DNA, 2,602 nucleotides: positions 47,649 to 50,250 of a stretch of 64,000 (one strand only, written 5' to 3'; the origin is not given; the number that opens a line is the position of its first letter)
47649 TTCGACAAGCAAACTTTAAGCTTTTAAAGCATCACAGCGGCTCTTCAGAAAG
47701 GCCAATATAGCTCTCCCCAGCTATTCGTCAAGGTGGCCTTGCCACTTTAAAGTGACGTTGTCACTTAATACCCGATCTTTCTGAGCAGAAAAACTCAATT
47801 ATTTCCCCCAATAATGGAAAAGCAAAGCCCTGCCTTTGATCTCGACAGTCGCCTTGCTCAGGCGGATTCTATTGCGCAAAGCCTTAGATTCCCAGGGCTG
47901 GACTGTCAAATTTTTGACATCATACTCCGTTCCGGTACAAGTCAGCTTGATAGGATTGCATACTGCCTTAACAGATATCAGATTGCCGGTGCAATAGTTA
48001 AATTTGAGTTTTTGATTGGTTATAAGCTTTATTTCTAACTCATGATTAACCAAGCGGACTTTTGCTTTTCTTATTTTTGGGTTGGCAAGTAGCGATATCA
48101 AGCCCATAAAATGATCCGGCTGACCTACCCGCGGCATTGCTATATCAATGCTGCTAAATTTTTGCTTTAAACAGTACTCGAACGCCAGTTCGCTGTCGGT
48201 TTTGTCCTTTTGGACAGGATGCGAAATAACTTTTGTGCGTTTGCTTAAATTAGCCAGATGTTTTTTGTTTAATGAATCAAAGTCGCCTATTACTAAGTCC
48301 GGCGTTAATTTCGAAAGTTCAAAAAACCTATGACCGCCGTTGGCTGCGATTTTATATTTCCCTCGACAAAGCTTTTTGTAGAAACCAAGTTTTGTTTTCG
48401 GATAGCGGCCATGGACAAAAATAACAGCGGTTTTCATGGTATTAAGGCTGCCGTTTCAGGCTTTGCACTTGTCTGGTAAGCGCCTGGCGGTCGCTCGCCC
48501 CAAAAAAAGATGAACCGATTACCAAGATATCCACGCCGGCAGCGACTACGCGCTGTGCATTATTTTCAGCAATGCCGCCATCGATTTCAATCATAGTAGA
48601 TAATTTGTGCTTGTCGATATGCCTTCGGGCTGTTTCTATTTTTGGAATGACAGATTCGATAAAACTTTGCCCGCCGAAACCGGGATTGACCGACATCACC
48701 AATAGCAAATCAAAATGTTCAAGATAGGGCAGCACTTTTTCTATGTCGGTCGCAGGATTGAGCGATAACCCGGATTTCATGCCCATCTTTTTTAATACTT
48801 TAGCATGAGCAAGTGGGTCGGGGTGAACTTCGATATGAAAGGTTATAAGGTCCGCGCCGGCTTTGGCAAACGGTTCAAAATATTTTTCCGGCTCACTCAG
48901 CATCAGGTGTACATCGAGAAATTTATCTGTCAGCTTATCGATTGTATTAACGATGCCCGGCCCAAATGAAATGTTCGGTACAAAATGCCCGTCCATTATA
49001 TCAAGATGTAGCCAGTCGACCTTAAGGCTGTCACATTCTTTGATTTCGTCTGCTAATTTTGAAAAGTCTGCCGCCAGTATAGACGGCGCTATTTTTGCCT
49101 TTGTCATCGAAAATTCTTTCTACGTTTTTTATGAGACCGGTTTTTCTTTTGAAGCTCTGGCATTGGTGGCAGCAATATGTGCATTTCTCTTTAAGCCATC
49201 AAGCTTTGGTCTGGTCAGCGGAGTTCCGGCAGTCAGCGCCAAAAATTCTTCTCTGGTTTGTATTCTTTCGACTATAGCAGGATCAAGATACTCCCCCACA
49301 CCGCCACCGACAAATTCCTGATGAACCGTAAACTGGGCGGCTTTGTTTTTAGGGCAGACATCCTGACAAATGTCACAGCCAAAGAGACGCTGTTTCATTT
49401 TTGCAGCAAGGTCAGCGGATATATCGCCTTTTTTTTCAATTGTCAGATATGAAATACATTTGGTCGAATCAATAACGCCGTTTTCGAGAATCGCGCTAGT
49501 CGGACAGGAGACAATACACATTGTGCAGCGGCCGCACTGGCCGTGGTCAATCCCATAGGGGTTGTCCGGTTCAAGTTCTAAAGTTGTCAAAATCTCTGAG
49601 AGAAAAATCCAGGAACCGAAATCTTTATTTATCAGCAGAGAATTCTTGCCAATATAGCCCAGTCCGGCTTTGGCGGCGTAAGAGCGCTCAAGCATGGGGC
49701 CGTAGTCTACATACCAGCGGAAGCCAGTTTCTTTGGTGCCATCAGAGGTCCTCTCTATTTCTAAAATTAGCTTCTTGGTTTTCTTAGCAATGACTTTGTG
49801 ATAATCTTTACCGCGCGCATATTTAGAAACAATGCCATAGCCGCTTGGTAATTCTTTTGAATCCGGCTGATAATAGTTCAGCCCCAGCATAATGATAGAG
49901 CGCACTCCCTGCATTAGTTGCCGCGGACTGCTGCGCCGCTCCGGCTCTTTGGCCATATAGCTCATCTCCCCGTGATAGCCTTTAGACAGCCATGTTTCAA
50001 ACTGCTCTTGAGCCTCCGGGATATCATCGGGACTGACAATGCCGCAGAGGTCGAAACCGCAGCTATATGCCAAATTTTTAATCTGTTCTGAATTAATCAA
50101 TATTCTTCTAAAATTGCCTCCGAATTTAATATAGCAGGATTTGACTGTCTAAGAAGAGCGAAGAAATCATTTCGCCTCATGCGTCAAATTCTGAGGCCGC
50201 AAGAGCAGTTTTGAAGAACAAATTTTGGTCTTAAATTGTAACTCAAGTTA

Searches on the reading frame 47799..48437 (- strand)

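Call 32: search_protein_families(library=pfam, proteins=[window:47799-48437:-], max_evalue=0.001)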
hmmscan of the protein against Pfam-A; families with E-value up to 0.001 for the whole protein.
window:47799-48437:- (212 aa): 1 family
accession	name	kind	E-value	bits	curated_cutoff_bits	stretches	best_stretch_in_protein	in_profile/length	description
PF04263.21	TPK_catalytic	-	4.2e-19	69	30.7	1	27-127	9-111/113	Thiamin pyrophosphokinase, catalytic domain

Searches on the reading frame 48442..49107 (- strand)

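Call 32: search_protein_families(library=pfam, proteins=[window:48442-49107:-], max_evalue=0.001)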
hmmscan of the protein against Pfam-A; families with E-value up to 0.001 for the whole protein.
window:48442-49107:- (221 aa): 1 family
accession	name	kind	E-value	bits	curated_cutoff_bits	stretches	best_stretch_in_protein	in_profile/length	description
PF00834.25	Ribul_P_3_epim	-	3e-74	249.2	21.1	1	5-202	1-198/198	Ribulose-phosphate 3 epimerase family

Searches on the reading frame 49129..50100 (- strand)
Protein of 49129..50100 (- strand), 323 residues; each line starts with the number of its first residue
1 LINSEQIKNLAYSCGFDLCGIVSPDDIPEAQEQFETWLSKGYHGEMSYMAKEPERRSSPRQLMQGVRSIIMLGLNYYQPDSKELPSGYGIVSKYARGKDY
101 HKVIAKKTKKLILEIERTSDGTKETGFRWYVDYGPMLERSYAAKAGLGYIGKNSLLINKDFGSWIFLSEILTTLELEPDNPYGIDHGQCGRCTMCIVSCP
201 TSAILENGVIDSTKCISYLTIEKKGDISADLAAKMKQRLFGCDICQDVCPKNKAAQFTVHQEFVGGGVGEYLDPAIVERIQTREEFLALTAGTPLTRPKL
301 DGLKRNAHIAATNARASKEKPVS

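Call 32: search_protein_families(library=pfam, proteins=[window:49129-50100:-], max_evalue=0.001)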
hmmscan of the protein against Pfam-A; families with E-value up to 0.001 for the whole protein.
window:49129-50100:- (323 aa): 4 families
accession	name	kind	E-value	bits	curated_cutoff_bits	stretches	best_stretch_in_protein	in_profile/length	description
PF08331.15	QueG_DUF1730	-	5.3e-20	71.6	25.1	1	56-132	1-76/77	Epoxyqueuosine reductase QueG, DUF1730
PF13484.11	Fer4_16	-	1.5e-19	70.9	30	1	188-252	1-66/66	4Fe-4S double cluster binding domain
PF13237.11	Fer4_10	-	4.4e-05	23.8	25.5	0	184-215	4-42/53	4Fe-4S dicluster domain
PF00037.32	Fer4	-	0.00054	20.1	21.1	0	184-204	3-23/24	4Fe-4S binding domain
